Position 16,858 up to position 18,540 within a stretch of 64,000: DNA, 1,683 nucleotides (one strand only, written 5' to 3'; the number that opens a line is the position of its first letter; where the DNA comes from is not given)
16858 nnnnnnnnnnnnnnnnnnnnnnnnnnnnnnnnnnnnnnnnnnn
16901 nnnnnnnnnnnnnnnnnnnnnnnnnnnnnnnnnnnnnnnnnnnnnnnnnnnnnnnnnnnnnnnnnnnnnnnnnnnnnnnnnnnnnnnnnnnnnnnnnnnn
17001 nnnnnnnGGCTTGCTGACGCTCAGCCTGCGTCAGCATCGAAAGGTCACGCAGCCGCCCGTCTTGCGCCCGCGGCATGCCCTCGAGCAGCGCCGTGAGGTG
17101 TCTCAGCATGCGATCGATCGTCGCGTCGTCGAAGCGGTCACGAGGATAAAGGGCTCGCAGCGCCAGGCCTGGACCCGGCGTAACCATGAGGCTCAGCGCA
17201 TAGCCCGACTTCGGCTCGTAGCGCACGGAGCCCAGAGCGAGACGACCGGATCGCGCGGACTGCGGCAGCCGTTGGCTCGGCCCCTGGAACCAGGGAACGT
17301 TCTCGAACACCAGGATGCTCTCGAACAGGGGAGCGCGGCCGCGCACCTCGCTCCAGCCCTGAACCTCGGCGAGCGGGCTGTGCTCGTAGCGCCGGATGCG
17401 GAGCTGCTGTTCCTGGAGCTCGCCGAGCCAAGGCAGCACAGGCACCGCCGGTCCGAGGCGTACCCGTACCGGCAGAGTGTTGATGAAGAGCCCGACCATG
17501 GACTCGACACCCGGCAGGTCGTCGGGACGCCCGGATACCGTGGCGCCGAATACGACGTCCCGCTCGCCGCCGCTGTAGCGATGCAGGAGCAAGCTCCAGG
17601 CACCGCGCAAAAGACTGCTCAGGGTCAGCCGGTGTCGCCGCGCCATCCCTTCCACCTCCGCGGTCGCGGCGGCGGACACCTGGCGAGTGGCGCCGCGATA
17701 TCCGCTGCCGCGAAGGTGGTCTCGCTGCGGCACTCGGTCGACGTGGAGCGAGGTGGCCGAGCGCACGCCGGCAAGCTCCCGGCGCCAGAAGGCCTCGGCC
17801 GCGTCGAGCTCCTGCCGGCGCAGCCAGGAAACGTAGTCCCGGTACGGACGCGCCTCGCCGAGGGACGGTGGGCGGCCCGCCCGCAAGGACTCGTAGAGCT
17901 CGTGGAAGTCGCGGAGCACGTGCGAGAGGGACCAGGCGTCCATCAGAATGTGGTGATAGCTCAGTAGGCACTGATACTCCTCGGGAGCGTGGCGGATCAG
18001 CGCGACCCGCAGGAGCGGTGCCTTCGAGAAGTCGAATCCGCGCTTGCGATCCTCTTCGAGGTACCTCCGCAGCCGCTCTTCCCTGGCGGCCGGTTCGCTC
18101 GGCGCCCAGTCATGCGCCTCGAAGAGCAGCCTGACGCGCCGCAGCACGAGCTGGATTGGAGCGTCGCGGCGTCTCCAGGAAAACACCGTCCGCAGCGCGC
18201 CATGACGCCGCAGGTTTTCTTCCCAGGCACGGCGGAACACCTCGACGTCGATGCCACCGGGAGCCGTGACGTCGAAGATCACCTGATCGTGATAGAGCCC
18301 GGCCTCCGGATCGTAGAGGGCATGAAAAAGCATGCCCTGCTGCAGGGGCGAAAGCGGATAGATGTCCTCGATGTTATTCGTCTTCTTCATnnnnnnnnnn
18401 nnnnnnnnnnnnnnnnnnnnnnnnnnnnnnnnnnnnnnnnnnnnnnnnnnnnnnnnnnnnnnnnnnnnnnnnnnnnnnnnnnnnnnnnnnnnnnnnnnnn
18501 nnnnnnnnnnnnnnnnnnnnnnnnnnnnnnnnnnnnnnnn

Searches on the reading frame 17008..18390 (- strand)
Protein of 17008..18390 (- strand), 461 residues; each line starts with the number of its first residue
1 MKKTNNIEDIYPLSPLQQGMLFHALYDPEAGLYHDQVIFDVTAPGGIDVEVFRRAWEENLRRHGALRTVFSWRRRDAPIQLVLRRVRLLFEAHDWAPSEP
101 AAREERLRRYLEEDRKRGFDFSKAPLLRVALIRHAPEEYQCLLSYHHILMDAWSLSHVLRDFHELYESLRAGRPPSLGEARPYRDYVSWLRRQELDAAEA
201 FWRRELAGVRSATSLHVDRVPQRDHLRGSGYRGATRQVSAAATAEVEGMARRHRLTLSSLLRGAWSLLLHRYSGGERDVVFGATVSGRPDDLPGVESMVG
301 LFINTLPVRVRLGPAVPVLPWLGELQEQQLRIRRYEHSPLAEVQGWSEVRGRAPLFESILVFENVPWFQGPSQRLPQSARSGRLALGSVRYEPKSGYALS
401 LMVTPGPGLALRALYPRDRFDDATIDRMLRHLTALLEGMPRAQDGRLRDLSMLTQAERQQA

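Call 19: search_solved_structures(query=window:17008-18390:-, max_evalue=1e-10)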
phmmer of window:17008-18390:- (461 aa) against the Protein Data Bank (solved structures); distinct sequences matched with E-value up to 1e-10: 39.
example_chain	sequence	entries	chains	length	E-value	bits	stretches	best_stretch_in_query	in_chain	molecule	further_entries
8hlk_A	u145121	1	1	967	1.3e-108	367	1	4-460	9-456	Microcystin synthetase B (Fragment)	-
9lcq_A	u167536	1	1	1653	4e-88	299.4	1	5-458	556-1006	PvdL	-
9up2_A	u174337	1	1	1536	5.8e-88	298.9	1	5-458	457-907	PvdL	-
9lco_A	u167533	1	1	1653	6.8e-88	298.7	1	5-458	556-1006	PvdL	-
9lcp_A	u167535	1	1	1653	6.8e-88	298.7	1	5-458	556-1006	PvdL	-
9rde_A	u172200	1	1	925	3.7e-83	283.1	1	5-455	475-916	Bacitracin synthase 3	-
2vsq_A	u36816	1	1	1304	3.1e-74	253.7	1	5-458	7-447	SURFACTIN SYNTHETASE SUBUNIT 3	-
8f7f_A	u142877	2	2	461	4.4e-74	253.2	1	5-437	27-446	Surfactin synthetase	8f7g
8f7h_A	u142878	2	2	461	2.2e-73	250.9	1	5-437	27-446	Surfactin synthetase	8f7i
9bfd_B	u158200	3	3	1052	4.1e-69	236.8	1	6-460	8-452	Tyrocidine synthase 2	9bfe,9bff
7r9x_A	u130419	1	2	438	2e-34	122.4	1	6-324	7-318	AmbE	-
8jbr_A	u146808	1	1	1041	1.4e-31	113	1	5-366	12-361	McyA protein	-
6p1j_A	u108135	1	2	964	1.4e-30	109.8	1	9-459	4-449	Txo2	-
6oyf_A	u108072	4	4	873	1.6e-30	109.6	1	12-459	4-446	Txo1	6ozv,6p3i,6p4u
8z0q_C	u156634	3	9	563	2.5e-25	92.4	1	17-433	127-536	Special condensation domain in NRPS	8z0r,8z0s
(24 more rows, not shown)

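Call 58: search_protein_families(library=ncbifam, proteins=[window:17008-18390:-], max_evalue=0.001)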
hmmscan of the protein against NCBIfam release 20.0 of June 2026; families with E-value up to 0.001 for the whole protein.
window:17008-18390:- (461 aa): 5 families
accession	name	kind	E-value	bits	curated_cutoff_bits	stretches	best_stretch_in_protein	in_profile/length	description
NF004282.0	PRK05691.1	subfamily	6.3e-101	337.8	4090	1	5-459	3252-3703/4334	non-ribosomal peptide synthase/polyketide synthase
NF041803.1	NRPS_SolG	exception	3.2e-28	97.8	2200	1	5-362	106-451/1163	solanimycin non-ribosomal peptide synthetase SolG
NF047350.1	aureusi_NRPS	equivalog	2.6e-18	64.4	2500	1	8-364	992-1329/2373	aureusimine non-ribosomal peptide synthetase AusA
NF038078.1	NRPS_MxcG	equivalog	9.1e-17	59.6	2300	1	9-314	3-297/1442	myxochelin non-ribosomal peptide synthetase MxcG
NF007605.2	PRK10252.1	equivalog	3.1e-07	28.3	2400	1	122-460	112-440/1292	enterobactin non-ribosomal peptide synthetase EntF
